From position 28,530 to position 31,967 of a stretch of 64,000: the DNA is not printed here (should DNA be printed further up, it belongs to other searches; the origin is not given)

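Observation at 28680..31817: Single 1045-aa ORF fusing a secreted subtilisin-like protease to a full MFS-type permease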

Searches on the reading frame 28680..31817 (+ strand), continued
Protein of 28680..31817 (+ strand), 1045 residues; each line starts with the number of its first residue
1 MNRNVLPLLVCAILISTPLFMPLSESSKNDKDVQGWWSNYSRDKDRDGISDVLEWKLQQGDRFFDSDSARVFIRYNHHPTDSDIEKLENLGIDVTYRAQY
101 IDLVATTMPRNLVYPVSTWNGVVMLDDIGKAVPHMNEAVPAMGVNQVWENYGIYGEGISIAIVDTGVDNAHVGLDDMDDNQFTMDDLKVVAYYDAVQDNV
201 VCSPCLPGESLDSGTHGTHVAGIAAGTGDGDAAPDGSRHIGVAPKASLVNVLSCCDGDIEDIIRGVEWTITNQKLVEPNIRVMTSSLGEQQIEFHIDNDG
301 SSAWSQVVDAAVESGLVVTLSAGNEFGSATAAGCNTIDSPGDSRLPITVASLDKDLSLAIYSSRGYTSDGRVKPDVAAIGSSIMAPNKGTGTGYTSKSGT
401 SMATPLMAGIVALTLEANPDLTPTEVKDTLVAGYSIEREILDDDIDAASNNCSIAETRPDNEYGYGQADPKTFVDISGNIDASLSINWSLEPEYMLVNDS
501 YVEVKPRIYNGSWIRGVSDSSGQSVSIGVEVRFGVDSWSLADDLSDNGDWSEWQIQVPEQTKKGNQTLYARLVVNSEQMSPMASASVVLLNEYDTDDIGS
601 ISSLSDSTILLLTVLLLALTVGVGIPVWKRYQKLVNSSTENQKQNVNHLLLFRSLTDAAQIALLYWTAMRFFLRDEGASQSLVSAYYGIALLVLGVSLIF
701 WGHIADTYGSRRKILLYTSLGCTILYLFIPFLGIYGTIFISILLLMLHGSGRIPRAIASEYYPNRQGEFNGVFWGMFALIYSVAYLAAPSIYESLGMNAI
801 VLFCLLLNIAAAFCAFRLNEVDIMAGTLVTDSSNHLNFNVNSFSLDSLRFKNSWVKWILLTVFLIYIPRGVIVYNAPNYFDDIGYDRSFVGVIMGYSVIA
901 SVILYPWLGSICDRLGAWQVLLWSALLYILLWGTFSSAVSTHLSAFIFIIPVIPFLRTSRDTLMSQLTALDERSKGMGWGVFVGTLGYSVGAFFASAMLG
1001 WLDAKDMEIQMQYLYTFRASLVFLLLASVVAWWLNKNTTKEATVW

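Call 10: search_protein_families(library=pfam, proteins=[P0007, P0095, P0058, P0002], max_evalue=0.01)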
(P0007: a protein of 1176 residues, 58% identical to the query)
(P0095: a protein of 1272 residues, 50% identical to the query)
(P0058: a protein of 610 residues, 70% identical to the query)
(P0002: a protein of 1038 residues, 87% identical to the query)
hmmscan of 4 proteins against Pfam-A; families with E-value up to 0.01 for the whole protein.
P0007 (1176 aa): 4 families
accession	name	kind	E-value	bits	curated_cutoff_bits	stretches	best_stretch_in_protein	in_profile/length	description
PF00082.27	Peptidase_S8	-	3.2e-46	158.4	21.8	1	155-466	1-288/288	Subtilase family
PF07690.21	MFS_1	-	7.4e-24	84.7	33.4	2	683-1129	4-346/347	Major Facilitator Superfamily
PF03092.22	BT1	-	2.2e-11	43.6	22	1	687-846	1-165/432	BT1 family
PF13000.13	Acatn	-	2.8e-10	39.8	23.7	1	680-807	5-153/546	Acetyl-coenzyme A transporter 1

P0095 (1272 aa): 4 families
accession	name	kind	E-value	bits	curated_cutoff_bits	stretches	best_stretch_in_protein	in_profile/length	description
PF00082.27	Peptidase_S8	-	9.9e-42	143.7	21.8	1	182-505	1-288/288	Subtilase family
PF07690.21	MFS_1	-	6.8e-25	88.2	33.4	2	712-1022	2-269/347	Major Facilitator Superfamily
PF03092.22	BT1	-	2.8e-14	53.2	22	1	718-904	1-177/432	BT1 family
PF13000.13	Acatn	-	2.9e-10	39.7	23.7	1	711-855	5-170/546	Acetyl-coenzyme A transporter 1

P0058 (610 aa): 1 family
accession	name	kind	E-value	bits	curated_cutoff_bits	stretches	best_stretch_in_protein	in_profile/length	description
PF00082.27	Peptidase_S8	-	1.4e-51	176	21.8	1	150-453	1-288/288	Subtilase family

P0002 (1038 aa): 3 families
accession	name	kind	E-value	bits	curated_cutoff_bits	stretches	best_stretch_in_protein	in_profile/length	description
PF00082.27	Peptidase_S8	-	8.5e-47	160.3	21.8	1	155-466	1-288/288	Subtilase family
PF07690.21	MFS_1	-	2.2e-25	89.8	33.4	2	667-943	15-300/347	Major Facilitator Superfamily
PF12832.13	MFS_1_like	-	5.6e-10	39.2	25.2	1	672-933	23-299/373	MFS_1 like family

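Call 14: find_encoding_contigs(protein=P0058, flank=8000, max_places=3)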
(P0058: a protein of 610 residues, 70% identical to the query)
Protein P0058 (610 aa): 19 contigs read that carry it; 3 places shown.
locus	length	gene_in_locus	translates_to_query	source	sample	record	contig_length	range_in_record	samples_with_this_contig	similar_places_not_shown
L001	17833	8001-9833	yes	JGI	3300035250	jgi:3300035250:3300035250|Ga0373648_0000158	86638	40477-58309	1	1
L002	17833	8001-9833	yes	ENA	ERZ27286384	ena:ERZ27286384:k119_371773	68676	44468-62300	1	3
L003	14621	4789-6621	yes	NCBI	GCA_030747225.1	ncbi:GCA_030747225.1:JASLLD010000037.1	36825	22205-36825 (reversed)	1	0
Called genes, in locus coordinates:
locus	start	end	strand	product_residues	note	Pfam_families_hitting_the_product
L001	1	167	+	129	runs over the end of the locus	PF01042:Ribonuc_L-PSP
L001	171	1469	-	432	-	PF03446:NAD_binding_2, PF03721:UDPG_MGDP_dh_N, PF00984:UDPG_MGDP_dh, PF03720:UDPG_MGDP_dh_C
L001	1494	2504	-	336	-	PF01063:Aminotran_4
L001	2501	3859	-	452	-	PF00155:Aminotran_1_2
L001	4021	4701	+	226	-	PF10120:ThiN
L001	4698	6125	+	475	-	PF00474:SSF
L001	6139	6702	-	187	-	PF04263:TPK_catalytic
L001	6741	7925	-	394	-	PF00890:FAD_binding_2 (faint), PF01266:DAO (faint), PF01494:FAD_binding_3, PF03486:HI0933_like (faint), PF07992:Pyr_redox_2 (faint), PF12831:FAD_oxidored, PF13450:NAD_binding_8 (weak), PF22578:GGR_cat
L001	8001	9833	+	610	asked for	PF00082:Peptidase_S8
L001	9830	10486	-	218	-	PF00753:Lactamase_B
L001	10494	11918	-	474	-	PF02789:Peptidase_M17_N, PF00883:Peptidase_M17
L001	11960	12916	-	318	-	PF00483:NTP_transferase, PF12804:NTP_transf_3, PF25087:GMPPB_C (weak)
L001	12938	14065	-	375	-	PF01040:UbiA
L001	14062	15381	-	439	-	PF07994:NAD_binding_5, PF01658:Inos-1-P_synth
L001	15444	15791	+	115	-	-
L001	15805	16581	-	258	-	PF02274:ADI (faint)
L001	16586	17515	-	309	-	PF01916:DS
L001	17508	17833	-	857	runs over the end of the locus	PF00521:DNA_topoisoIV, PF03989:DNA_gyraseA_C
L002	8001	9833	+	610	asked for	PF00082:Peptidase_S8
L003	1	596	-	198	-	PF00155:Aminotran_1_2 (weak)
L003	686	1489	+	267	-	PF10120:ThiN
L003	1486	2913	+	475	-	PF00474:SSF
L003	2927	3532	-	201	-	PF04263:TPK_catalytic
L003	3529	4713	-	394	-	PF00890:FAD_binding_2 (faint), PF01266:DAO (faint), PF01494:FAD_binding_3, PF03486:HI0933_like (faint), PF07992:Pyr_redox_2 (faint), PF12831:FAD_oxidored, PF13450:NAD_binding_8 (weak), PF22578:GGR_cat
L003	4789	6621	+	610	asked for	PF00082:Peptidase_S8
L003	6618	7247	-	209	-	PF00753:Lactamase_B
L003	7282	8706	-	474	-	PF02789:Peptidase_M17_N, PF00883:Peptidase_M17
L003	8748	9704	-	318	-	PF00483:NTP_transferase, PF12804:NTP_transf_3, PF25087:GMPPB_C (weak)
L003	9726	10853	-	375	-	PF01040:UbiA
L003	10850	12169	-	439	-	PF07994:NAD_binding_5, PF01658:Inos-1-P_synth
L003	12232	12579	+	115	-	-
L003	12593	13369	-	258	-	PF02274:ADI (faint)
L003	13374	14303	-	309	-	PF01916:DS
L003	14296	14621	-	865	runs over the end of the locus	PF00521:DNA_topoisoIV, PF03989:DNA_gyraseA_C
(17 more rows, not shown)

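Call 15: find_encoding_contigs(protein=P0007, flank=8000, max_places=2)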
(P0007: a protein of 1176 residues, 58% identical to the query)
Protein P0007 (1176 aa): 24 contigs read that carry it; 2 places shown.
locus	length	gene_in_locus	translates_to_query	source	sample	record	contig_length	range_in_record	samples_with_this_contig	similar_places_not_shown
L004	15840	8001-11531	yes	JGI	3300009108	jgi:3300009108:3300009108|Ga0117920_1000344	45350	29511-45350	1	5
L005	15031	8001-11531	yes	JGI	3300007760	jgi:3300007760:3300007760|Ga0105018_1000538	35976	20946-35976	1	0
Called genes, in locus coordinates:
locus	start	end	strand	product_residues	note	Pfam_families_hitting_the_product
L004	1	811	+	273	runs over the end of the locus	PF05148:Methyltransf_8 (faint), PF13489:Methyltransf_23 (weak), PF01209:Ubie_methyltran, PF08241:Methyltransf_11, PF08242:Methyltransf_12, PF13649:Methyltransf_25, PF13847:Methyltransf_31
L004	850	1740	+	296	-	PF13576:Pentapeptide_3 (faint), PF13599:Pentapeptide_4 (faint), PF00805:Pentapeptide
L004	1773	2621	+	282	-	PF00106:adh_short, PF01370:Epimerase (weak), PF08659:KR, PF13561:adh_short_C2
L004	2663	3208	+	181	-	PF00578:AhpC-TSA, PF08534:Redoxin, PF13098:Thioredoxin_2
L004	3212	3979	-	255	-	-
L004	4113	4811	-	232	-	PF08713:DNA_alkylation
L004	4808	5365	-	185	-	PF19700:DUF6198, PF02588:YitT_membrane (weak)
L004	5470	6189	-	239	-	PF00403:HMA, PF14342:DUF4396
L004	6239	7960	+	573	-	PF01702:TGT, PF14810:TGT_C2, PF01472:PUA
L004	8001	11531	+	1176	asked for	PF00082:Peptidase_S8, PF03092:BT1, PF07690:MFS_1, PF13000:Acatn, PF07690:MFS_1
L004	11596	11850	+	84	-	PF00076:RRM_1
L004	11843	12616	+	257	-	PF06966:DUF1295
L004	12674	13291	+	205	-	PF00753:Lactamase_B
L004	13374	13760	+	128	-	-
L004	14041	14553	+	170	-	PF13527:Acetyltransf_9, PF00583:Acetyltransf_1, PF13508:Acetyltransf_7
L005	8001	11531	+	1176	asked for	PF00082:Peptidase_S8, PF03092:BT1, PF07690:MFS_1, PF13000:Acatn, PF07690:MFS_1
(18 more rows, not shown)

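Call 16: find_encoding_contigs(protein=P0095, flank=8000, max_places=2)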
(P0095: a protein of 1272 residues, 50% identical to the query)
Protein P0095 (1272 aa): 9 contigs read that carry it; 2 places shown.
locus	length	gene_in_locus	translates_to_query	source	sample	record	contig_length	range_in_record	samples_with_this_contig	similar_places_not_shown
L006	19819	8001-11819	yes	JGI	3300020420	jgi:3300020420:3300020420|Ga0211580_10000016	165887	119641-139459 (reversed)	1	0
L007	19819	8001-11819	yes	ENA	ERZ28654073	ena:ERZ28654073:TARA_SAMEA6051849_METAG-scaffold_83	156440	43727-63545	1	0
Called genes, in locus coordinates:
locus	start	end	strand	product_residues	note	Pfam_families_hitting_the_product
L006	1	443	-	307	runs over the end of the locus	PF01699:Na_Ca_ex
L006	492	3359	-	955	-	PF00676:E1_dh, PF02779:Transket_pyr, PF02780:Transketolase_C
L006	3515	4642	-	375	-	PF00899:ThiF, PF00581:Rhodanese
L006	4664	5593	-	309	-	PF01494:FAD_binding_3 (faint), PF07992:Pyr_redox_2, PF13738:Pyr_redox_3, PF00070:Pyr_redox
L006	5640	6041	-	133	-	PF00885:DMRL_synthase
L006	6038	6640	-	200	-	PF00677:Lum_binding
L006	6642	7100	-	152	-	PF01467:CTP_transf_like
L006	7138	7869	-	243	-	PF00926:DHBP_synthase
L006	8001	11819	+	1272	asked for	PF00082:Peptidase_S8, PF07690:MFS_1, PF13000:Acatn, PF03092:BT1, PF07690:MFS_1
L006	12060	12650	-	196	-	PF00561:Abhydrolase_1, PF02230:Abhydrolase_2, PF03959:FSH1, PF12146:Hydrolase_4 (faint)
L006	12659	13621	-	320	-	-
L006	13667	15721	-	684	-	PF03030:H_PPase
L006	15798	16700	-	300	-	PF07722:Peptidase_C26 (weak), PF00117:GATase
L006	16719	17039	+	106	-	PF01106:NifU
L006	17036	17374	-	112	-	-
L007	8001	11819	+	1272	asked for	PF00082:Peptidase_S8, PF07690:MFS_1, PF13000:Acatn, PF03092:BT1, PF07690:MFS_1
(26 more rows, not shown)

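Call 17: find_encoding_contigs(protein=P0002, flank=8000, max_places=2)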
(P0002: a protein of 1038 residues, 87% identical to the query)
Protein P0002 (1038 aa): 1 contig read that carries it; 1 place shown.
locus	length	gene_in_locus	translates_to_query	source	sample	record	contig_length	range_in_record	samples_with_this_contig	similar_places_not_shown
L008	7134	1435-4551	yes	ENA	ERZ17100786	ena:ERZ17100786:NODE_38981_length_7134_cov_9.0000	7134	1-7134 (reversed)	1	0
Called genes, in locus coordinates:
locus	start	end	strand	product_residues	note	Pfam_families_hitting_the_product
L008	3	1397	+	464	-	?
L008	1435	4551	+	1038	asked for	PF00082:Peptidase_S8, PF07690:MFS_1, PF12832:MFS_1_like, PF07690:MFS_1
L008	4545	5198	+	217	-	PF07722:Peptidase_C26, PF00117:GATase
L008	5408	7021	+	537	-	PF03483:B3_4, PF03484:B5, PF17759:tRNA_synthFbeta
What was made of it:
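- Tried and rejected: Neighbourhoods differ between lineages (calls 14-17).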

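Call 22: find_related_loci(query=A1, collection=genome_contigs, flank=6000)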
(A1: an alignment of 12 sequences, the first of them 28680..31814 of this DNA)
Query A1 (1045 aa) in genome_contigs; peptide patterns used: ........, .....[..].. (x = any residue, [..] = any of these).
319 stretches matched a pattern; 187 encode a relative of the query (tblastn E <= 1e-3); the best 80 are kept; 80 distinct loci.
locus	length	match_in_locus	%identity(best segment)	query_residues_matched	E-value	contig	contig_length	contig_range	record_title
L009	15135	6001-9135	95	1-1045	0e+0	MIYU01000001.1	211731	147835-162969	MAG: Marine Group III euryarchaeote CG-Bathy1 CG-Bathy1-C1, whole genome shotgun sequence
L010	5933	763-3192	57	1-775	0e+0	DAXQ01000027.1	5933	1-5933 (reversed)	MAG TPA_asm: Euryarchaeota archaeon UBA136 UBA136_contig_46659, whole genome shotgun sequence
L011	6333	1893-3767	68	1-619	0e+0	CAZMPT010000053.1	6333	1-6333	MAG TPA_asm: uncultured archaeon isolate SRP200020_co5_174 genome assembly, contig: NODE_19272_length_6333_cov_13.367792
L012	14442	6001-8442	58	1-775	0e+0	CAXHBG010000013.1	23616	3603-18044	MAG TPA_asm: uncultured Thermoplasmata archaeon isolate SRR12480310_binner13_Refined_4 genome assembly, contig: ERZ48744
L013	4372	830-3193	58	24-775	0e+0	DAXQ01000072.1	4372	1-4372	MAG TPA_asm: Euryarchaeota archaeon UBA136 UBA136_contig_65065, whole genome shotgun sequence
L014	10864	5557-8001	58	1-775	0e+0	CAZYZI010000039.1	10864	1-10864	MAG TPA_asm: uncultured archaeon isolate SRP200020_co5_110 genome assembly, contig: NODE_9510_length_10864_cov_27.707836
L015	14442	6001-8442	58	1-775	0e+0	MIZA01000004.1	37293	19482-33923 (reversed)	MAG: Marine Group III euryarchaeote CG-Epi1 CG-Epi1-C12, whole genome shotgun sequence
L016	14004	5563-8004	58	1-775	0e+0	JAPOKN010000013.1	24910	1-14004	MAG: Methanobacteriota archaeon isolate bin91 k141_825736_length_24910_cov_29.8019, whole genome shotgun sequence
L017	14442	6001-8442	58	1-775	0e+0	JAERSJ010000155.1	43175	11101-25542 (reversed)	MAG: Methanobacteriota archaeon isolate BH3 c_000000008786, whole genome shotgun sequence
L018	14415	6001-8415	58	9-775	0e+0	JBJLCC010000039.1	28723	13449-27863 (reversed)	MAG: Candidatus Poseidoniales archaeon isolate LRMED-008 MGIII-CG-Epi1-LRMED-008-C45, whole genome shotgun sequence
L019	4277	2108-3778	75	36-593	0e+0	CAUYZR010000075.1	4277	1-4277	MAG: Candidatus Thalassarchaeaceae archaeon isolate CB11b_AW.22 genome assembly, contig: Ga0310124_10019109, whole genom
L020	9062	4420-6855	58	1-775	0e+0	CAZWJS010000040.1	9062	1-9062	MAG TPA_asm: uncultured archaeon isolate SRP077602_co4_180 genome assembly, contig: NODE_14587_length_9062_cov_11.951260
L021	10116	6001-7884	68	1-622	0e+0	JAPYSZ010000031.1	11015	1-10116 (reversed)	MAG: Candidatus Poseidoniia archaeon isolate PW5.metabat2.36_sub PW5_6203_length_11015_cov_35.168796, whole genome shotg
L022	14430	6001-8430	57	3-775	0e+0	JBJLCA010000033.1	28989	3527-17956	MAG: Candidatus Poseidoniales archaeon isolate LRMED-006 MGIII-CG-Epi1-LRMED-006-C5200, whole genome shotgun sequence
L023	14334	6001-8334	59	36-775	0e+0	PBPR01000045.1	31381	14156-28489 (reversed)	MAG: Methanobacteriota archaeon isolate RS352 44482, whole genome shotgun sequence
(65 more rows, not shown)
